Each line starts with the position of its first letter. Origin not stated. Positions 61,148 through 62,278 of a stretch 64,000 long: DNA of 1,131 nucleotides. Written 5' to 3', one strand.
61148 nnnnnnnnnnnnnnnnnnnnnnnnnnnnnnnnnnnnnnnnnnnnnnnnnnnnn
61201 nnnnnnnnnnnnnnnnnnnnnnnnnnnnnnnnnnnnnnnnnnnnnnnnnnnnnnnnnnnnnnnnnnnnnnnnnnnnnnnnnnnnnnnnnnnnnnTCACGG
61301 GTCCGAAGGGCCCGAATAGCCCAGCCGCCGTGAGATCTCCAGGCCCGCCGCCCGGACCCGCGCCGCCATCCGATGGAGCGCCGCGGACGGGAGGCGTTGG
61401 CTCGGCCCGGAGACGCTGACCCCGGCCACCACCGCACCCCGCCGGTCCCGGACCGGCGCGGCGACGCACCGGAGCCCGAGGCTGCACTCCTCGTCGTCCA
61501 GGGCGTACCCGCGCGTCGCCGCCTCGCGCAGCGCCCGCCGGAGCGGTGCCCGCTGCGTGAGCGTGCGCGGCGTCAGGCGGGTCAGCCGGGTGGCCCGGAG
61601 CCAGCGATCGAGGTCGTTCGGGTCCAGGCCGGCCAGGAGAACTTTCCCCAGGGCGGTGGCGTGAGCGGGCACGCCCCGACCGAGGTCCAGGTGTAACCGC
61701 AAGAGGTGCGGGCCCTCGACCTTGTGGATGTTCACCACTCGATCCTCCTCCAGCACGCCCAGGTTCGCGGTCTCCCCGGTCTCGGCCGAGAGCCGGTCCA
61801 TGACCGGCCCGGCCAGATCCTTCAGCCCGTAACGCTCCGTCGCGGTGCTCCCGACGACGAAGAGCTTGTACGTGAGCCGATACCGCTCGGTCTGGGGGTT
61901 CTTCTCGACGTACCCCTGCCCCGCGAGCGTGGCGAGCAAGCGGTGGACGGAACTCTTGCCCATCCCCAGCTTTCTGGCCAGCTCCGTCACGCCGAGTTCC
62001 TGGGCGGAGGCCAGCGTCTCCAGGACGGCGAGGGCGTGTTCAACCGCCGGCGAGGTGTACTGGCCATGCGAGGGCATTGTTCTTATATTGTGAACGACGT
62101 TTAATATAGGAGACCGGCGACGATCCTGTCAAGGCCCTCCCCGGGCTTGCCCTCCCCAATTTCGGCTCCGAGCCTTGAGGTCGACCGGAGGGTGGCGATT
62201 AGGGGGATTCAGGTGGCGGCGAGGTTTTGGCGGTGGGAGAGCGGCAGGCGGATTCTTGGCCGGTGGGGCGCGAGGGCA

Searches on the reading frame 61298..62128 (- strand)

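Call 30: search_protein_families(library=pfam, proteins=[window:61298-62128:-])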
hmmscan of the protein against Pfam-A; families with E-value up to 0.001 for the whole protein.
window:61298-62128:- (277 aa): 11 families
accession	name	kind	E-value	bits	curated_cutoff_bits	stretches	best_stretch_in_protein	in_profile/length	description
PF01614.24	IclR_C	-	3.9e-49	167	24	1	96-267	3-174/174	Bacterial transcriptional regulator IclR C-terminal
PF09339.16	HTH_IclR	-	1.5e-17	63.5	22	1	28-78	1-52/52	IclR helix-turn-helix domain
PF12802.13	MarR_2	-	2.1e-08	34.6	27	1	33-79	8-57/61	MarR family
PF25213.1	HVO_A0261_N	-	8.5e-07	29.2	35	1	29-86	10-64/86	HVO_A0261 N-terminal domain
PF01047.28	MarR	-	3e-06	27.4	24.6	1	33-80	6-53/59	MarR family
PF25212.1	HVO_A0114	-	7.4e-06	26.1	27.6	1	31-82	23-74/84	HVO_A0114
PF01978.25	TrmB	-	5e-05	23.5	25.6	1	35-84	13-59/68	Sugar-specific transcriptional regulator TrmB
PF01022.26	HTH_5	-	5e-05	23.5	22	1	33-76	5-47/47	Bacterial regulatory protein, arsR family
PF08100.18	Dimerisation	-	5.1e-05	23.4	25.6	1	33-86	28-84/93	O-methyltransferase dimerisation domain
PF13412.12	HTH_24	-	0.00086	19.3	21.9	0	33-75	6-48/48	Winged helix-turn-helix DNA-binding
PF01325.25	Fe_dep_repress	-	0.0009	19.8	26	0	44-78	22-56/60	Iron dependent repressor, N-terminal DNA binding domain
